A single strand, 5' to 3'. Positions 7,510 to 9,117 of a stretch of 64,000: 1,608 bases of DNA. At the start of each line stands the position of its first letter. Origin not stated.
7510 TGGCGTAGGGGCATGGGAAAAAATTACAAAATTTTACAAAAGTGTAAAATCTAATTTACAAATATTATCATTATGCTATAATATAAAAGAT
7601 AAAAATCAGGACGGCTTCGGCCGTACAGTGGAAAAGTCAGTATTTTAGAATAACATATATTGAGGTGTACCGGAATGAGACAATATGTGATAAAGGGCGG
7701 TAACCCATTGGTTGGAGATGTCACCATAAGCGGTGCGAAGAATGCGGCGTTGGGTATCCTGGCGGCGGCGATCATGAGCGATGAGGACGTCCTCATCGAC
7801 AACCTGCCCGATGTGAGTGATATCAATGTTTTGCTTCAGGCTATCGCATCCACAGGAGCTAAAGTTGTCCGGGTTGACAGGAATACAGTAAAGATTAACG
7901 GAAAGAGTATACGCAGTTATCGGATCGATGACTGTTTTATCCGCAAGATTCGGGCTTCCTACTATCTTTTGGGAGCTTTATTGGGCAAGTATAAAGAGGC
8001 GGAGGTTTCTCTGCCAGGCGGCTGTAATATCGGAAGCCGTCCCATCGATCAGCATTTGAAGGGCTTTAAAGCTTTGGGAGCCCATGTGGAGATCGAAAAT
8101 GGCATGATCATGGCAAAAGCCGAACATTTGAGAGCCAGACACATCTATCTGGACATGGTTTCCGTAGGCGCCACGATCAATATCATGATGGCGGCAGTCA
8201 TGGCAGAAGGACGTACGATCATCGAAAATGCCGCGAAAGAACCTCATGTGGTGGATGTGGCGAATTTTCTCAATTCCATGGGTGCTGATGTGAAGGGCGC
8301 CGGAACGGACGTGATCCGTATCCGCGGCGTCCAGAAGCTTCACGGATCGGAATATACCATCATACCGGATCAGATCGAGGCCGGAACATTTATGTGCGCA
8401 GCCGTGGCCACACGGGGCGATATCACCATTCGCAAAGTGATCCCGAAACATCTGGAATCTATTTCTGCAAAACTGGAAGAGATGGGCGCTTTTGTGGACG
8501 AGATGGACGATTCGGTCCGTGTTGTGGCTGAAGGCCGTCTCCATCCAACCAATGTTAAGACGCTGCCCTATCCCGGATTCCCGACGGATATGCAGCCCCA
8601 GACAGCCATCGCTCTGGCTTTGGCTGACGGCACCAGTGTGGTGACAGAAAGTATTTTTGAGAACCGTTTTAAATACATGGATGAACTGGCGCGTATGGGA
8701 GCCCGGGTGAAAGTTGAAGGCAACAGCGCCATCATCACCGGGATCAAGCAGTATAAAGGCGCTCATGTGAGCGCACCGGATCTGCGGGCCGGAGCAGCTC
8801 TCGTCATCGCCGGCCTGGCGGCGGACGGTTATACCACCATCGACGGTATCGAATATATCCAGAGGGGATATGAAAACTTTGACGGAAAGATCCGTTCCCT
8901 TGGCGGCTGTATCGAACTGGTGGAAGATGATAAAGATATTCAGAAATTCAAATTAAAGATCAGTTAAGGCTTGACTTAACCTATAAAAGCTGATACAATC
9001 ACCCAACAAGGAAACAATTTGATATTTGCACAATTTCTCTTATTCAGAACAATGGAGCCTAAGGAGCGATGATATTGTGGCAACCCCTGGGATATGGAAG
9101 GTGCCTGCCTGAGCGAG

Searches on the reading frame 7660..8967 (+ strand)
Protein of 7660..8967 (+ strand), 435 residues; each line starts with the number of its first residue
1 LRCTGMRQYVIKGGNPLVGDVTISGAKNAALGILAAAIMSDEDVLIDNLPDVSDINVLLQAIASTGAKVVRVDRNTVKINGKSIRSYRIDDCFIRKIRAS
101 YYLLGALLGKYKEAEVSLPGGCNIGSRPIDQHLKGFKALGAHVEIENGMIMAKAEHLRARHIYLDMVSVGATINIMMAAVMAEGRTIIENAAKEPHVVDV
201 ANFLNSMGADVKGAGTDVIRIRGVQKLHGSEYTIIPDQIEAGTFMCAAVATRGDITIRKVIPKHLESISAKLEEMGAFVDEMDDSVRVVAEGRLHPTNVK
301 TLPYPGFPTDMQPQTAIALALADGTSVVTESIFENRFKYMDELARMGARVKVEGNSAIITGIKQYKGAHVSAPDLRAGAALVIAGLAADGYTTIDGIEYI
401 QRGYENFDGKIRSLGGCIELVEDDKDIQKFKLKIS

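Call 73: search_protein_families(library=pfam, proteins=[window:7660-8967:+], max_evalue=0.00001)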
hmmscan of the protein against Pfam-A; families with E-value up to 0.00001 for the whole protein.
window:7660-8967:+ (435 aa): 1 family
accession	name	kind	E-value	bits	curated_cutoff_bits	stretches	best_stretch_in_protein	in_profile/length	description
PF00275.25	EPSP_synthase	-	2.4e-103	346.5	22.8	1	12-410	2-416/417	EPSP synthase (3-phosphoshikimate 1-carboxyvinyltransferase)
